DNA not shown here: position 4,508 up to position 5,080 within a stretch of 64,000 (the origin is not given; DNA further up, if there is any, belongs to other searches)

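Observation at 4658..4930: Orphan PapB-family regulator without a fimbrial operon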

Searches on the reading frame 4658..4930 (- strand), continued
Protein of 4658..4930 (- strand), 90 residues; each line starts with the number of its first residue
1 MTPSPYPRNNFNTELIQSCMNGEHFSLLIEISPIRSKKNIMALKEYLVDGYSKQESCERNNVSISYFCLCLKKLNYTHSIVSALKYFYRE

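Call 36: get_annotated_region(hit=H89, flank=12000)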
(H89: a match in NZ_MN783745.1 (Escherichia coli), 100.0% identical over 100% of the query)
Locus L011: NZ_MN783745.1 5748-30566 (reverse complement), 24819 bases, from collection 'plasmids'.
description: Escherichia coli plasmid pFII-FIB, complete sequence
organism: Escherichia coli (NCBI taxid 562)
taxonomy: Bacteria; Pseudomonadota; Gammaproteobacteria; Enterobacterales; Enterobacteriaceae; Escherichia; Escherichia coli
host: -; source: -; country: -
typing (MOB-suite, as given by PLSDB): conjugative; replicon IncFIA,IncFIB; relaxase MOBF; mating-pair formation MPF_F
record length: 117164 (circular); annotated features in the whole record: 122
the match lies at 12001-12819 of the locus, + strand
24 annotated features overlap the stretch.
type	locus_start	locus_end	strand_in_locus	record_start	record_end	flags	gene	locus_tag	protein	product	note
CDS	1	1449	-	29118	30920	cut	tssF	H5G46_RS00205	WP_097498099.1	type VI secretion system baseplate subunit TssF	GO:0033103 - protein secretion by the type VI secretion system [Evidence IEA]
CDS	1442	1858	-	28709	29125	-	-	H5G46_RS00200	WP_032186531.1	lysozyme family protein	-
CDS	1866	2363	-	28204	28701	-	-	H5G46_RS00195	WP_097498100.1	type VI secretion protein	-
CDS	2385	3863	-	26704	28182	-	tssC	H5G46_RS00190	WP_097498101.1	type VI secretion system contractile sheath large subunit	GO:0033103 - protein secretion by the type VI secretion system [Evidence IEA]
CDS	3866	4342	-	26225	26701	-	tssB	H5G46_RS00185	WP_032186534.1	type VI secretion system contractile sheath small subunit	GO:0033103 - protein secretion by the type VI secretion system [Evidence IEA]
CDS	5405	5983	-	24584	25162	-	-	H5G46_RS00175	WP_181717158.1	hypothetical protein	-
CDS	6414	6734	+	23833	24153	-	-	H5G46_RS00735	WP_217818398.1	hypothetical protein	-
CDS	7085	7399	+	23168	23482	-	-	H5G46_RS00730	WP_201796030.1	hypothetical protein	-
CDS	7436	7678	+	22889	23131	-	-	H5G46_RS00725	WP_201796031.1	Tn3 family transposase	GO:0006313 - DNA transposition [Evidence IEA]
CDS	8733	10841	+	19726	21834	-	-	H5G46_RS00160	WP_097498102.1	TonB-dependent receptor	GO:0015891 - siderophore transport [Evidence IEA]; GO:0055085 - transmembrane transport [Evidence IEA]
CDS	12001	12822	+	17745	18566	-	-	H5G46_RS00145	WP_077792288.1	helix-turn-helix transcriptional regulator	GO:0006355 - regulation of DNA-templated transcription [Evidence IEA]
CDS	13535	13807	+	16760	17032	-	-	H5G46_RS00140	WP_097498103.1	PapB/FocB family fimbrial expression transcriptional regulator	GO:0006355 - regulation of DNA-templated transcription [Evidence IEA]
CDS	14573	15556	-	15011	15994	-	-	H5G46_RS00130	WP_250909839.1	hypothetical protein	-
CDS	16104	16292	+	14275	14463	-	-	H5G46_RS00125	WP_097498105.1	serine/threonine protein kinase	-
CDS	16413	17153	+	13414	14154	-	-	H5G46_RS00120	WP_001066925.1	tyrosine-type recombinase/integrase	GO:0015074 - DNA integration [Evidence IEA]; GO:0006310 - DNA recombination [Evidence IEA]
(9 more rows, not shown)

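Call 44: search_protein_representatives(protein=window:4658-4930:-)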
Query: 90 residues. Proteins with E-value up to 0.001 (for the whole library): 139; up to 1e-10: 22; up to 1e-30: 1. The best 139 are listed.
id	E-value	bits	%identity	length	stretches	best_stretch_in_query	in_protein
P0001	4.4e-53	193.4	99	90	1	1-90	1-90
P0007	5.9e-29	116.4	95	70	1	1-58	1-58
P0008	1.3e-27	112.1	84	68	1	2-65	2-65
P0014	2.9e-22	95.0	84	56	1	35-89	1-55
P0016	6.1e-20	87.6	91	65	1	6-52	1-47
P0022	2.0e-18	82.8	58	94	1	19-89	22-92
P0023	3.0e-15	72.6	45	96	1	11-88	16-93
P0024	9.3e-15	71.1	49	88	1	15-88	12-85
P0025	9.6e-14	67.8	51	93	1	22-88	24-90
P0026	1.0e-13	67.7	46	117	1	15-88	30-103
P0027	2.5e-13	66.5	45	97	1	14-89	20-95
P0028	7.5e-13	65.0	43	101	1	15-89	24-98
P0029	5.4e-12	62.2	55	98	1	10-69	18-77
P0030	9.8e-12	61.4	44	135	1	12-89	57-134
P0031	1.2e-11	61.1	42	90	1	13-88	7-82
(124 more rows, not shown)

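Call 45: find_encoding_contigs(protein=P0022, flank=10000, max_places=3)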
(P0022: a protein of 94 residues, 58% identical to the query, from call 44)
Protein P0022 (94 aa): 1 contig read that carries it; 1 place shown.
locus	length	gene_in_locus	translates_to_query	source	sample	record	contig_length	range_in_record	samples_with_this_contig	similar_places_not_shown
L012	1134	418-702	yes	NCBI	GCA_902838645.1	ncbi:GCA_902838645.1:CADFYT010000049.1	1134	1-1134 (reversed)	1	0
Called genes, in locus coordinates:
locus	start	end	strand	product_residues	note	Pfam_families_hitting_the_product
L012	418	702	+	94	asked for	PF03333:PapB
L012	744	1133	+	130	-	?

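Call 46: find_encoding_contigs(protein=P0025, flank=10000, max_places=3)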
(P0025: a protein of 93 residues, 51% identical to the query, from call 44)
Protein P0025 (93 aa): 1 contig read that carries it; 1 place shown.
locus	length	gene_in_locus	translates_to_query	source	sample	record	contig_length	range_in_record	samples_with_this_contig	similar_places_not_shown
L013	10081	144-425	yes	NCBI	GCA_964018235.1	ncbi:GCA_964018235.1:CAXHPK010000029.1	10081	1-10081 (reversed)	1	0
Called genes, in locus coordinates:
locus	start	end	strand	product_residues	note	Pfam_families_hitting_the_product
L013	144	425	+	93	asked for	PF03333:PapB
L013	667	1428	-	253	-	-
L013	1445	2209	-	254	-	PF02432:Fimbrial_K88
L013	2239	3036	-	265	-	PF02432:Fimbrial_K88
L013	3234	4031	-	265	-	PF02432:Fimbrial_K88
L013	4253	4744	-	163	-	PF17547:DUF5462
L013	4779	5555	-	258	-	PF00345:PapD_N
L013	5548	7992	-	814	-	PF13954:PapC_N, PF00577:Usher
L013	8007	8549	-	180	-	PF27684:K88_fimbrial_pA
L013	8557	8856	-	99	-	PF03333:PapB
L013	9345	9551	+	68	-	-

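Call 49: find_encoding_contigs(protein=P0024, flank=10000, max_places=3)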
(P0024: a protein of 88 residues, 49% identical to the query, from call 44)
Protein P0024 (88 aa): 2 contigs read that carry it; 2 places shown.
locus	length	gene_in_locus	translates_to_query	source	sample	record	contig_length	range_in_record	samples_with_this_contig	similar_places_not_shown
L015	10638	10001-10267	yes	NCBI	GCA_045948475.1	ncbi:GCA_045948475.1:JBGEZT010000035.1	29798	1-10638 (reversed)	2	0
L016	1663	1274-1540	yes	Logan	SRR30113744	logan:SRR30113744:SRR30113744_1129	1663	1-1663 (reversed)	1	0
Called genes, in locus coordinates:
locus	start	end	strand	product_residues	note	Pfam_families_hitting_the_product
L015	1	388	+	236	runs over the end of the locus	PF06178:KdgM, PF07642:BBP2 (weak)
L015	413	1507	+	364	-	PF13964:Beta-prop_Calicin (faint), PF25210:Kelch_FKB95 (weak), PF24681:Kelch_KLHDC2_KLHL20_DRC7, PF24996:NANM, PF13415:Beta-prop_FBX42, PF24981:Beta-prop_ATRN-LZTR1 (weak), PF01344:Kelch_1, PF24681:Kelch_KLHDC2_KLHL20_DRC7 (weak), +1 more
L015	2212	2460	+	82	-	PF10723:RepB-RCR_reg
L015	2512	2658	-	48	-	-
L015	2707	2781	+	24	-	PF08048:RepA1_leader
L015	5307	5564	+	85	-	PF04014:MazE_antitoxin (weak)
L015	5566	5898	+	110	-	PF02452:PemK_toxin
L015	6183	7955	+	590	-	PF03235:GmrSD_N, PF04326:SLFN_AlbA_2 (faint)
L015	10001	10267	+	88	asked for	PF03333:PapB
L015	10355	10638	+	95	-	?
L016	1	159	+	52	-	?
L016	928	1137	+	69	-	-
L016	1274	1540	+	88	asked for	PF03333:PapB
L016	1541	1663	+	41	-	?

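Call 50: find_encoding_contigs(protein=P0023, flank=10000, max_places=3)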
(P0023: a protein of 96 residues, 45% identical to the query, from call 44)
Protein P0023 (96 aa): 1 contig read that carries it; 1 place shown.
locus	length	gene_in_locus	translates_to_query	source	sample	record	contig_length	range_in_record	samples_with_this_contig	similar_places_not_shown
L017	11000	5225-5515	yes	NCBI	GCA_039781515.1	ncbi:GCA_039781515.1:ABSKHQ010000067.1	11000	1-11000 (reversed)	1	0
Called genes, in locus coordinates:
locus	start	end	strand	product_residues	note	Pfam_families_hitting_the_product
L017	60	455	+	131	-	PF13117:Cag12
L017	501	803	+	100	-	PF07424:TrbM (weak)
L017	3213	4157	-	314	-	PF08401:ArdcN, PF18818:MPTase-PolyVal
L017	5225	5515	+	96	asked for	PF03333:PapB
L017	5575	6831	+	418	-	PF02321:OEP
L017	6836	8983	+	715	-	PF00664:ABC_membrane, PF00005:ABC_tran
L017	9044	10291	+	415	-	PF25919:BSH_CusB (faint), PF25973:BSH_CzcB (weak), PF25917:BSH_RND (weak), PF25994:HH_AprE (faint), PF26002:Beta-barrel_AprE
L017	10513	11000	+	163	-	?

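Call 51: search_protein_families(library=pfam, proteins=[L012:744-1133:+, L015:10355-10636:+, L017:10513-10998:+, L013:667-1428:-], max_evalue=0.01)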
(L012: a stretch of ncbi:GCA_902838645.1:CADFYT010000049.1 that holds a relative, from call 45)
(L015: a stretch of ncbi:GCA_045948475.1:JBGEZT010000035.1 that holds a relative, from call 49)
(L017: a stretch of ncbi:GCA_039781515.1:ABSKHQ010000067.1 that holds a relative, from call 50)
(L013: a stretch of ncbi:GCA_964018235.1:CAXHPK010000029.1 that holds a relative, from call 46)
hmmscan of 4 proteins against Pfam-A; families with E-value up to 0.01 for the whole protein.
L012:744-1133:+ (130 aa): 1 family
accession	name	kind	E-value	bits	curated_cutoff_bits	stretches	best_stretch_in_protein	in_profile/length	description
PF02321.23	OEP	-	1.4e-07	31.9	22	1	22-128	4-111/187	Outer membrane efflux protein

L015:10355-10636:+ (94 aa): 1 family
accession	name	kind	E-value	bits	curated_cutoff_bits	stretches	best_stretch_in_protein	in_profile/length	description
PF02321.23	OEP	-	1.8e-05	25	22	1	2-82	11-92/187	Outer membrane efflux protein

L017:10513-10998:+ (162 aa): 0 families

L013:667-1428:- (253 aa): 0 families

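Call 53: find_encoding_contigs(protein=L005:1548-2114:+, flank=10000, max_places=4)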
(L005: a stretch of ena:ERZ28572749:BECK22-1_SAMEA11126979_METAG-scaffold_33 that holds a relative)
Protein L005:1548-2114:+ (189 aa): 24 contigs read that carry it; 4 places shown.
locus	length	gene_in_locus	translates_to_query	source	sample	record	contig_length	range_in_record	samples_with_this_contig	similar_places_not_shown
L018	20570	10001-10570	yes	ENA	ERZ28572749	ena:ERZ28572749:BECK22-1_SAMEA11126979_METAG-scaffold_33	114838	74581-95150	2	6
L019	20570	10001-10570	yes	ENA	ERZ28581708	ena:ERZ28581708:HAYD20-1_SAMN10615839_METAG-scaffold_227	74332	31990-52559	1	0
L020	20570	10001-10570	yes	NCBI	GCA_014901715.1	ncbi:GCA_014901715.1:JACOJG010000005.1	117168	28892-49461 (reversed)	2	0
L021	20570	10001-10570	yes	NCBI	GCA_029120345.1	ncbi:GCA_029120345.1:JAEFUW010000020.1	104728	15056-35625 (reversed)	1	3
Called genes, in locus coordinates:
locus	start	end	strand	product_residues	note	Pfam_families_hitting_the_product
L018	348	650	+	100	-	PF03333:PapB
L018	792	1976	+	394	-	PF02321:OEP (weak)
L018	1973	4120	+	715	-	PF00664:ABC_membrane, PF00005:ABC_tran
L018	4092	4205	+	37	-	-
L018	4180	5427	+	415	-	PF25919:BSH_CusB (faint), PF25973:BSH_CzcB (faint), PF25917:BSH_RND (weak), PF25994:HH_AprE (weak), PF26002:Beta-barrel_AprE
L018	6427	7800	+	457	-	PF22775:GA_3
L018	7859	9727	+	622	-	PF00353:HemolysinCabind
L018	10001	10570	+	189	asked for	PF00196:GerE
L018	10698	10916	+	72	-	PF01527:HTH_Tnp_1, PF13384:HTH_23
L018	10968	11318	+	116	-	PF01527:HTH_Tnp_1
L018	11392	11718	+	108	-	PF01527:HTH_Tnp_1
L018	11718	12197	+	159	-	PF13276:HTH_21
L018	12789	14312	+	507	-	PF00078:RVT_1, PF08388:GIIM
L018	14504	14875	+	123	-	PF00665:rve, PF13683:rve_3, PF13333:rve_2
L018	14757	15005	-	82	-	-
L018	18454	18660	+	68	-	PF03333:PapB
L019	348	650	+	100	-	PF03333:PapB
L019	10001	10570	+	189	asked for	PF00196:GerE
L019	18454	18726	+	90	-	PF03333:PapB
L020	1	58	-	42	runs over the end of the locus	-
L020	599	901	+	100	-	PF03333:PapB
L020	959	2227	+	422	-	PF02321:OEP (weak)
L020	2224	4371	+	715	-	PF00664:ABC_membrane, PF00005:ABC_tran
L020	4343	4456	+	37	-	-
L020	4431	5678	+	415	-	PF25919:BSH_CusB (faint), PF25973:BSH_CzcB (faint), PF25917:BSH_RND (weak), PF25994:HH_AprE (weak), PF26002:Beta-barrel_AprE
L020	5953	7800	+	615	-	PF22775:GA_3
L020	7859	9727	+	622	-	PF00353:HemolysinCabind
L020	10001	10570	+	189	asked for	PF00196:GerE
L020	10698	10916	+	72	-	PF01527:HTH_Tnp_1, PF13384:HTH_23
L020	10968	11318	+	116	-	PF01527:HTH_Tnp_1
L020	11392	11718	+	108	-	PF01527:HTH_Tnp_1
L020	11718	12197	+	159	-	PF13276:HTH_21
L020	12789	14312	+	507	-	PF00078:RVT_1, PF08388:GIIM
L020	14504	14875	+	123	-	PF00665:rve, PF13683:rve_3, PF13333:rve_2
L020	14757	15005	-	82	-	-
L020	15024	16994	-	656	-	PF07715:Plug, PF00593:TonB_dep_Rec_b-barrel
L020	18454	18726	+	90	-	PF03333:PapB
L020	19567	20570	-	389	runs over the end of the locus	-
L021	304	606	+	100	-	PF03333:PapB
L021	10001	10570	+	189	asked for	PF00196:GerE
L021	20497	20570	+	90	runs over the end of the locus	PF03333:PapB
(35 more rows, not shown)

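Call 77: predict_structure(alignment_id=A2)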
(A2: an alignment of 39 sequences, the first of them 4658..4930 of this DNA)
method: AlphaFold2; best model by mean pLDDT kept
length: 90 residues; sequences in the alignment: 39
mean_pLDDT: 88.1   pTM: 0.75
mean pLDDT of the five models: 88.1, 87.5, 87.5, 86.4, 85.0
residues with pLDDT >= 90: 66; 70-90: 10; 50-70: 13; < 50: 1
segments of 3 or more residues with pLDDT < 50: none
pLDDT, mean of each block of 10 residues (from residue 1): 54 82 96 96 97 97 96 93 83
secondary structure, 60 per line:
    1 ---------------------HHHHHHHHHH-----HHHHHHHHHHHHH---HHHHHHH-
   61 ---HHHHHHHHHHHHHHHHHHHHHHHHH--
elements in order: H22-31 H37-49 H53-59 H64-88

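Call 80: fold_search(model_id=the predicted structure, library=pdb)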
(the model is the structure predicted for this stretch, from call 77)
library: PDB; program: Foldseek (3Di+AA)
matches with E <= 10: 271; with E <= 0.001: 2
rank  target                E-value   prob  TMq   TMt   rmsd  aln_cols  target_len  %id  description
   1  3m8j_B                8.6e-07  1.00  0.81  0.83   1.8        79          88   35  Crystal structure of E.coli FocB at 1.4 A resolution (released 2010-08-04)
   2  3m8j_A                7.7e-06  1.00  0.82  0.82   1.8        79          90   35  Crystal structure of E.coli FocB at 1.4 A resolution (released 2010-08-04)
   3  5cm3_A                8.3e-02  1.00  0.53  0.49   2.1        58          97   12  Crystal Structure of KorA, a plasmid-encoded, global transcription regulator (released 2016-04-06)
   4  5clv_I                1.1e-01  1.00  0.53  0.72   2.0        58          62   12  Crystal Structure of KorA-operator DNA complex (KorA-OA) (released 2016-04-06)
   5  8qa9_C                1.1e-01  1.00  0.55  0.47   2.2        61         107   11  Crystal structure of the RK2 plasmid encoded co-complex of the C-terminally truncated transcriptional repressor protei (released 2024-02-21)
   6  5clv_E                1.4e-01  0.99  0.56  0.73   2.1        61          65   11  Crystal Structure of KorA-operator DNA complex (KorA-OA) (released 2016-04-06)
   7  5clv_B                1.5e-01  0.99  0.55  0.52   2.2        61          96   11  Crystal Structure of KorA-operator DNA complex (KorA-OA) (released 2016-04-06)
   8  5clv_M                1.5e-01  0.99  0.54  0.72   2.2        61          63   11  Crystal Structure of KorA-operator DNA complex (KorA-OA) (released 2016-04-06)
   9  5clv_A                1.7e-01  0.99  0.55  0.52   2.2        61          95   11  Crystal Structure of KorA-operator DNA complex (KorA-OA) (released 2016-04-06)
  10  5ckt_A                2.0e-01  0.99  0.53  0.49   2.0        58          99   12  Crystal Structure of KorA, a plasmid-encoded, global transcription regulator (released 2016-04-06)
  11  5clv_J                2.0e-01  0.91  0.44  0.60   4.3        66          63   14  Crystal Structure of KorA-operator DNA complex (KorA-OA) (released 2016-04-06)
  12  5clv_F                2.1e-01  0.99  0.55  0.73   2.2        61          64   11  Crystal Structure of KorA-operator DNA complex (KorA-OA) (released 2016-04-06)
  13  5ckt_D                2.3e-01  0.99  0.54  0.52   1.9        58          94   12  Crystal Structure of KorA, a plasmid-encoded, global transcription regulator (released 2016-04-06)
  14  2w7n_B                2.5e-01  0.99  0.53  0.51   2.0        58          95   12  Crystal Structure of KorA Bound to Operator DNA: Insight into Repressor Cooperation in RP4 Gene Regulation (released 2009-02-17)
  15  3hug_E                3.2e-01  0.69  0.41  0.48   4.1        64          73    9  Crystal structure of Mycobacterium tuberculosis anti-sigma factor RslA in complex with -35 promoter binding domain of  (released 2010-03-02)
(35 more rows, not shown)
